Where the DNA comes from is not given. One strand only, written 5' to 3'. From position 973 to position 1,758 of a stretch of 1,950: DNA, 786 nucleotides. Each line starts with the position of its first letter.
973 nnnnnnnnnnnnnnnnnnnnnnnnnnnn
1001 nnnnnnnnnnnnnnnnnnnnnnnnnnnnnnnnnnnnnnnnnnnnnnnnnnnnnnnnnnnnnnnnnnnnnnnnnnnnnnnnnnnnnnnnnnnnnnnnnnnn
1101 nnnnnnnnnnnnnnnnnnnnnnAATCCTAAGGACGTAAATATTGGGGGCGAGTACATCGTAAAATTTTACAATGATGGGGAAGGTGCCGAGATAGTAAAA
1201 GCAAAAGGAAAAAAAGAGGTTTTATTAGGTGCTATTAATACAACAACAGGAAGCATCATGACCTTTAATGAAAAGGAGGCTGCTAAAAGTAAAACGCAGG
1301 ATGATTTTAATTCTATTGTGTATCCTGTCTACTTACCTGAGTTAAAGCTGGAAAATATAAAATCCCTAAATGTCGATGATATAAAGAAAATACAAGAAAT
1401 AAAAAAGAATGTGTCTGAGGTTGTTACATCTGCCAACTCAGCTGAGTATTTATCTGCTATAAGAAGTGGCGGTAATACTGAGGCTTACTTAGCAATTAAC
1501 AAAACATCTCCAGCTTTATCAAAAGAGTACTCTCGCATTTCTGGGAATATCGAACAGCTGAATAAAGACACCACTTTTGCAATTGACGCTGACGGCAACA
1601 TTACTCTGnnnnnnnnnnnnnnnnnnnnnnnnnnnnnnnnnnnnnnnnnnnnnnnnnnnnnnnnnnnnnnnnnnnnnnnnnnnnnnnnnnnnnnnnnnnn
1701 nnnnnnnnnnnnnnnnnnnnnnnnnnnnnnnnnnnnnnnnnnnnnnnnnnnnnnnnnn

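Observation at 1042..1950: Compositionally mosaic secreted adhesin-like gene: AT-rich 5' region joined to a GC-normal stalk-like region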

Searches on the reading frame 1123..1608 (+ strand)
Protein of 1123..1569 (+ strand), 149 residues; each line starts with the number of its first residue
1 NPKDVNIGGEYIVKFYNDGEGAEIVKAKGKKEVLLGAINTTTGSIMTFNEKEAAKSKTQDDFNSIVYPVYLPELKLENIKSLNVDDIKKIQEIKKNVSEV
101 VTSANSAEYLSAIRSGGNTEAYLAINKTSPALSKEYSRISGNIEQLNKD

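Call 34: find_homologous_proteins(query=window:1123-1569:+, max_evalue=0.001)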
Query seq(149 aa) (149 aa): 30 proteins with E <= 0.001 among 85 candidates.
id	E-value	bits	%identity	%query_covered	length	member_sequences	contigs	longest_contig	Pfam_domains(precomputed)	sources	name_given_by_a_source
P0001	2.0e-67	243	79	100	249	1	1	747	-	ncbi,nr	ncbi:hypothetical protein QE609_24125, partial [Escherichia coli]|nr:hypothetical protein [Escherich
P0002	7.8e-63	228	75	99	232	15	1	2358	-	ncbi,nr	ncbi:TPA: hypothetical protein J5F95_005119, partial [Escherichia coli]|nr:hypothetical protein [Esc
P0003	2.6e-53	198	66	99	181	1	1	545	-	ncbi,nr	ncbi:hypothetical protein BL877_005263, partial [Escherichia coli]|nr:hypothetical protein [Escheric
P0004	3.0e-53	197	65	99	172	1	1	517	-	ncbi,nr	ncbi:TPA: hypothetical protein JLB60_004851, partial [Escherichia coli]|nr:hypothetical protein [Esc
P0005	3.5e-53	197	65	99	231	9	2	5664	-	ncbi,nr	ncbi:TPA: hypothetical protein IBU83_005014, partial [Escherichia coli]|nr:hypothetical protein [Esc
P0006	3.7e-53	197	66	99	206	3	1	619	-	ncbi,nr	ncbi:hypothetical protein BMA70_005098, partial [Escherichia coli]|nr:hypothetical protein [Escheric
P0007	3.7e-50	187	64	99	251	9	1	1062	-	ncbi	ncbi:hypothetical protein BGK51_23880, partial [Shigella sp. FC569]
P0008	6.4e-50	187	69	92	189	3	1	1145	-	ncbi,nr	ncbi:TPA: hypothetical protein O1I97_005334, partial [Escherichia coli]|nr:hypothetical protein [Esc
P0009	2.1e-46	175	63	96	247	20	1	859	-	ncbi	ncbi:hypothetical protein, partial [Escherichia coli]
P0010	2.7e-43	165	58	99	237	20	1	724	-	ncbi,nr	ncbi:hypothetical protein DOY90_27095, partial [Escherichia coli]|nr:hypothetical protein [Escherich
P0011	8.6e-43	164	59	95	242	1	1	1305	-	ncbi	ncbi:TPA: hypothetical protein ACIFUU_005317, partial [Escherichia coli]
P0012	1.5e-42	163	56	99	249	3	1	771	-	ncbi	ncbi:hypothetical protein, partial [Escherichia coli]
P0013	4.1e-42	161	57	99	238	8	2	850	-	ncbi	ncbi:hypothetical protein, partial [Escherichia coli]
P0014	1.7e-41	159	56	95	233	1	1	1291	-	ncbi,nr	ncbi:TPA: hypothetical protein JTK08_004891, partial [Escherichia coli]|nr:hypothetical protein [Esc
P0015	5.0e-41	158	86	61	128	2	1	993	-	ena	-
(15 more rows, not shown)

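Call 48: search_dna_similar(query=window:1123-1569:+, collection=phages, mode=protein, max_evalue=0.001, max_rows=30)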
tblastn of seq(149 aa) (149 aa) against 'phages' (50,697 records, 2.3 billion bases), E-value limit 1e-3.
Records with a match: 8; places in all: 8; records where one place covers at least 80% of the query: 8.
Best place of each record, by identity: <60% 8.
By first word of the organism name: Escherichia 8.
By host as written in the record: Escherichia coli C 4; Escherichia coli str. K-12 substr. MG1655 3; Escherichia coli O117:H7 strain 23169 1.
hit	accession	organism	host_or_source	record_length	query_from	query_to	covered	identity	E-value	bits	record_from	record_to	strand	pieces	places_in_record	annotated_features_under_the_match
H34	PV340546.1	Escherichia phage PhiR5_2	Escherichia coli str. K-12 substr. ...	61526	2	149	99%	32.7%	1e-12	69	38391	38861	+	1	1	hypothetical protein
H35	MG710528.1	Escherichia phage GER2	Escherichia coli O117:H7 strain 23169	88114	3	146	97%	32.7%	4e-12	68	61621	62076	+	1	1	adhesin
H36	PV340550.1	Escherichia phage PhiR12_2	Escherichia coli str. K-12 substr. ...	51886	2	146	97%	32.1%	2e-10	63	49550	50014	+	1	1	hypothetical protein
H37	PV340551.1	Escherichia phage PhiR12_2_star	Escherichia coli C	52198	2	146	97%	32.1%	2e-10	63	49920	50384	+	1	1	hypothetical protein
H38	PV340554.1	Escherichia phage PhiR12_5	Escherichia coli C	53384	2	146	97%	32.1%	2e-10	63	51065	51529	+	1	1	hypothetical protein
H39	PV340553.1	Escherichia phage PhiR12_4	Escherichia coli C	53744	2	146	97%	32.1%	2e-10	63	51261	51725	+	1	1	hypothetical protein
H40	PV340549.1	Escherichia phage PhiR12_1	Escherichia coli str. K-12 substr. ...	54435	2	146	97%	32.1%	2e-10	63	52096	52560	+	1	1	hypothetical protein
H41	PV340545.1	Escherichia phage PhiR5_1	Escherichia coli C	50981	9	146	93%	32.7%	1e-12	69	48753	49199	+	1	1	hypothetical protein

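Call 49: predict_structure(alignment_id=A2)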
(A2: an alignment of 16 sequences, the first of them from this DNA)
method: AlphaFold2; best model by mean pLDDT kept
length: 162 residues; sequences in the alignment: 16
mean_pLDDT: 89.7   pTM: 0.79
mean pLDDT of the five models: 89.7, 88.2, 86.7, 86.6, 86.1
residues with pLDDT >= 90: 89; 70-90: 73; 50-70: 0; < 50: 0
segments of 3 or more residues with pLDDT < 50: none
pLDDT, mean of each block of 10 residues (from residue 1): 89 93 88 90 94 91 90 94 94 94 91 87 88 87 88 81 77
secondary structure, 60 per line:
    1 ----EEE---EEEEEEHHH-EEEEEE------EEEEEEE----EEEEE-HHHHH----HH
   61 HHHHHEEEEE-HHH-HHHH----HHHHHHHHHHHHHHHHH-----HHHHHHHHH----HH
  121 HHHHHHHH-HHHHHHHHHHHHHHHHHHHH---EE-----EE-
elements in order: E5-7 E11-16 E21-26 E33-39 E44-48 H50-54 H59-65 E66-70 H76-79 H84-100 H106-114 H119-128 H130-149

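Call 50: search_protein_representatives(alignment_id=A2)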
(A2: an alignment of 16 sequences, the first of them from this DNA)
Query: 16 sequences, 176 profile positions. Proteins with E-value up to 0.001 (for the whole library): 32; up to 1e-10: 28; up to 1e-30: 18. The best 32 are listed.
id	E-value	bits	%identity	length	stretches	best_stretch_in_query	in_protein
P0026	8.9e-61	221.2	-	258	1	5-176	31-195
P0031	5.3e-52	192.7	-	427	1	4-176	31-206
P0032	1.9e-48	181.1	-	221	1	9-176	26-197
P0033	3.0e-45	170.7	-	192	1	2-168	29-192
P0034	3.4e-44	167.2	-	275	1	2-175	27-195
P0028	2.8e-43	164.3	-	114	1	27-139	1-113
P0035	5.9e-43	163.2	-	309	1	14-176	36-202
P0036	1.2e-42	162.2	-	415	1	14-176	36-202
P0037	1.3e-42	162.1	-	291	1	4-176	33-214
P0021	1.8e-42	161.7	-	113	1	4-121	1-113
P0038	8.2e-42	159.5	-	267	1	2-176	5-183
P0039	2.2e-41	158.1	-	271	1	6-176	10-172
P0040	1.1e-40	155.8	-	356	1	2-176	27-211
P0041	1.5e-39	152.1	-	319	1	6-175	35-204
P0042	1.6e-39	152.0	-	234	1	2-159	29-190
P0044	7.4e-33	130.3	-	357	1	8-175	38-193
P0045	2.4e-32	128.6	-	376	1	6-175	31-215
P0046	9.9e-30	120.1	-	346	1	5-163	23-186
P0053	7.5e-19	84.7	-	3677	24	153-175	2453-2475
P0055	1.1e-13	67.9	-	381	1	9-175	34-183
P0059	2.4e-04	37.5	-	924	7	34-49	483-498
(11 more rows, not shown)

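Call 54: list_cluster_members(proteins=[P0044, P0055, P0046, P0053, P0045, P0036, P0059])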
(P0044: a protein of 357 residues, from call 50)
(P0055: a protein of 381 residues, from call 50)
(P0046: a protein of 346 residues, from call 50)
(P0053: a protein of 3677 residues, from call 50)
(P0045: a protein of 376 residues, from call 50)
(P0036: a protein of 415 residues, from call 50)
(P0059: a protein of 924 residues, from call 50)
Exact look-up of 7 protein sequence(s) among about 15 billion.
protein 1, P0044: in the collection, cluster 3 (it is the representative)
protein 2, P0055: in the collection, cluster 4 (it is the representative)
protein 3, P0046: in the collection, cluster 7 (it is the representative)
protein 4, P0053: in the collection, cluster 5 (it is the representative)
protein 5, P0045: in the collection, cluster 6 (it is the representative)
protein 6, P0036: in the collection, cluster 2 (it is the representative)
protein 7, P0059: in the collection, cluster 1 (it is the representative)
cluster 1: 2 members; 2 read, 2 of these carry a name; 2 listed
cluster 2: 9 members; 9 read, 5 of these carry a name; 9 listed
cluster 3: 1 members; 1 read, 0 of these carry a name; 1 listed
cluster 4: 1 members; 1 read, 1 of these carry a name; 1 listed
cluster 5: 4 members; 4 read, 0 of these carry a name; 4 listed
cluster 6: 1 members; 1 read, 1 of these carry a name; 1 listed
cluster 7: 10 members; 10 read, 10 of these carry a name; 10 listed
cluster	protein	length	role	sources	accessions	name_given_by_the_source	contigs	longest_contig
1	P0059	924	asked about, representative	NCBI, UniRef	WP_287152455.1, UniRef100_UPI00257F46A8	hypothetical protein [Candidatus Solincola tengchongensis] | hypothetical protein n=1 Tax=Candidatus Solincola tengchongensis TaxID=2900693 ...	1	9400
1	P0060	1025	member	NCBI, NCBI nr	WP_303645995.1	hypothetical protein [Candidatus Solincola tengchongensis]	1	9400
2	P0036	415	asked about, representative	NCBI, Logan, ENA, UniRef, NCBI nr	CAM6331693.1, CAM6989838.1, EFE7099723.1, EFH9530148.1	TPA: YadA-like family protein [Escherichia coli] | Putative immunoglobulin-binding protein from phage origin n=2 Tax=Escherichia coli ... | YadA C-terminal domain-containing protein [Escherichia coli]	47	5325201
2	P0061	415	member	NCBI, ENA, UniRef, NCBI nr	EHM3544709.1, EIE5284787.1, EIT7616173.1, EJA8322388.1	TPA: YadA-like family protein [Escherichia coli] | YadA C-terminal domain-containing protein n=1 Tax=Escherichia coli TaxID=562 ... | YadA C-terminal domain-containing protein [Escherichia coli]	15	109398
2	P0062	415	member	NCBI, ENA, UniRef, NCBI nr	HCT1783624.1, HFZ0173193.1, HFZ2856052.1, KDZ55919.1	yadA-like C-terminal region family protein [Escherichia coli 3-073-06_S1_C2] | YadA C-terminal domain-containing protein n=1 Tax=Escherichia coli TaxID=562 ... | YadA C-terminal domain-containing protein [Escherichia coli]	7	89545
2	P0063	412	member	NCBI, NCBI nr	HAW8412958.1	TPA: hypothetical protein JLU47_004849, partial [Escherichia coli] | hypothetical protein [Escherichia coli]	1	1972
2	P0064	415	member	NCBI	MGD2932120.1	YadA C-terminal domain-containing protein [Escherichia coli]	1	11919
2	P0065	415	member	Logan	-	-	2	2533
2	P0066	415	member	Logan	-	-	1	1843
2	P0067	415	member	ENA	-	-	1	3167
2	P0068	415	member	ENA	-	-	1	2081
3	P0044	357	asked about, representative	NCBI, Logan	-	-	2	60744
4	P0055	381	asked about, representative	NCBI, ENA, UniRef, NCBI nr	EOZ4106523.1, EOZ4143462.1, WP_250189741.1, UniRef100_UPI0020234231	YadA C-terminal domain-containing protein [Escherichia coli] | YadA C-terminal domain-containing protein n=1 Tax=Escherichia coli TaxID=562 ...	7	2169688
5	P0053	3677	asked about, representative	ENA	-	-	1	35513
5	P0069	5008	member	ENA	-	-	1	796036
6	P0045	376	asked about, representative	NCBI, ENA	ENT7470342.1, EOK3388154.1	YadA C-terminal domain-containing protein [Escherichia coli]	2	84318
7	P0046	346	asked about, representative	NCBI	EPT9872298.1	hypothetical protein ACVTWX_005005, partial [Escherichia coli]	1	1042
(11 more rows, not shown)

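Call 56: fold_search(model_id=the predicted structure, library=afdb50)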
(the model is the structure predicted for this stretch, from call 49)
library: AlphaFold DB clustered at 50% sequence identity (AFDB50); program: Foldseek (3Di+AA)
matches with E <= 10: 76; with E <= 0.001: 12
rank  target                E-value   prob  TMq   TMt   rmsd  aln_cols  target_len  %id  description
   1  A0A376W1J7            8.9e-21  1.00  0.83  0.33   5.8       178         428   67  Putative immunoglobulin-binding protein from phage origin
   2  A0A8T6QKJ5            8.0e-18  1.00  0.79  0.59   8.1       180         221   63  Uncharacterized protein (Fragment)
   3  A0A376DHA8            1.3e-13  1.00  0.61  0.60   3.3       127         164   59  Putative immunoglobulin-binding protein from phage origin
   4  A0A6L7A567            3.7e-12  1.00  0.77  0.37   6.5       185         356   39  Trimeric autotransporter adhesin YadA-like C-terminal membrane anchor domain-containing protein (Fragment)
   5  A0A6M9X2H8            6.0e-11  1.00  0.72  0.36   6.4       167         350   35  Trimeric autotransporter adhesin YadA-like C-terminal membrane anchor domain-containing protein
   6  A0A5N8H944            1.0e-10  1.00  0.72  0.39   7.9       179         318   23  Uncharacterized protein (Fragment)
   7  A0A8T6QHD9            2.3e-09  1.00  0.68  0.45   7.8       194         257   32  Uncharacterized protein (Fragment)
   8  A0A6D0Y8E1            5.3e-08  1.00  0.68  0.38   6.0       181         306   26  Trimeric autotransporter adhesin YadA-like C-terminal membrane anchor domain-containing protein
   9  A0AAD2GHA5            2.2e-07  1.00  0.65  0.28   7.4       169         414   25  Trimeric autotransporter adhesin YadA-like C-terminal membrane anchor domain-containing protein
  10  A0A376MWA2            5.0e-07  1.00  0.57  0.21   8.1       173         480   24  Putative immunoglobuling-binding protein
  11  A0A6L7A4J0            1.3e-06  1.00  0.71  0.46   3.1       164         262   34  Trimeric autotransporter adhesin YadA-like C-terminal membrane anchor domain-containing protein (Fragment)
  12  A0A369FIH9            6.4e-06  1.00  0.60  0.40   8.4       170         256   30  Immunoglobulin-binding protein from phage origin (Fragment)
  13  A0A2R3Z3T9            6.4e-01  0.30  0.21  0.23  12.9       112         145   12  Uncharacterized protein
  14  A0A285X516            7.2e-01  0.35  0.23  0.23  12.9       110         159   14  Uncharacterized protein
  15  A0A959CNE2            1.2e+00  0.05  0.13  0.06  19.2       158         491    9  DUF2135 domain-containing protein
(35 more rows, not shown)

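Call 94: fold_search(model_id=the predicted structure, library=viral)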
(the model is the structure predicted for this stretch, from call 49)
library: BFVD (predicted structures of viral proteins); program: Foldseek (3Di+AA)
matches with E <= 10: 188; with E <= 0.001: 0
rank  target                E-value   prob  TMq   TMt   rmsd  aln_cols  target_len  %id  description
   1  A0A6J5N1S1            6.3e-01  0.08  0.15  0.18   9.8        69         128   14  Uncharacterized protein [uncultured Caudovirales phage]
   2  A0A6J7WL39            6.7e-01  0.13  0.17  0.20  11.8        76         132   14  Uncharacterized protein [uncultured Caudovirales phage]
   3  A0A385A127            9.0e-01  0.04  0.15  0.08  18.1       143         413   15  (no name in the UniProt tables at hand)
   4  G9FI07                1.0e+00  0.16  0.15  0.29   3.4        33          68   21  (no name in the UniProt tables at hand)
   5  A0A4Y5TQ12            1.0e+00  0.16  0.23  0.15   6.5        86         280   12  (no name in the UniProt tables at hand)
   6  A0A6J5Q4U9            1.0e+00  0.03  0.14  0.17  16.1       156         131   15  Uncharacterized protein [uncultured Caudovirales phage]
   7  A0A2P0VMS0            1.1e+00  0.77  0.18  0.04   1.5        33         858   18  Putative galactose-binding domain-containing protein [Tetraselmis virus 1]
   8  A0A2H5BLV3            1.3e+00  0.16  0.15  0.33   3.8        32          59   22  Uncharacterized protein [Streptomyces phage Rowa]
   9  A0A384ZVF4            1.5e+00  0.06  0.17  0.10  14.0       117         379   11  (no name in the UniProt tables at hand)
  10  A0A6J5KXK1            1.6e+00  0.25  0.15  0.28   2.8        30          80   23  Uncharacterized protein [uncultured Caudovirales phage]
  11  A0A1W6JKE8            1.6e+00  0.11  0.18  0.38   8.8        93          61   11  Uncharacterized protein [Lactococcus phage AM4]
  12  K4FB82                1.6e+00  0.05  0.15  0.17  14.8       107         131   13  Uncharacterized protein [Cronobacter phage vB_CsaM_GAP32]
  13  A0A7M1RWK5            1.6e+00  0.03  0.14  0.15  18.2       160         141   11  Uncharacterized protein [uncultured phage cr10_1]
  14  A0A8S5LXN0            1.8e+00  0.15  0.22  0.41   8.8       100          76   11  Uncharacterized protein [Myoviridae sp. ctZgq1]
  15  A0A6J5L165            1.8e+00  0.09  0.18  0.13   7.5        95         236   16  Uncharacterized protein [uncultured Caudovirales phage]
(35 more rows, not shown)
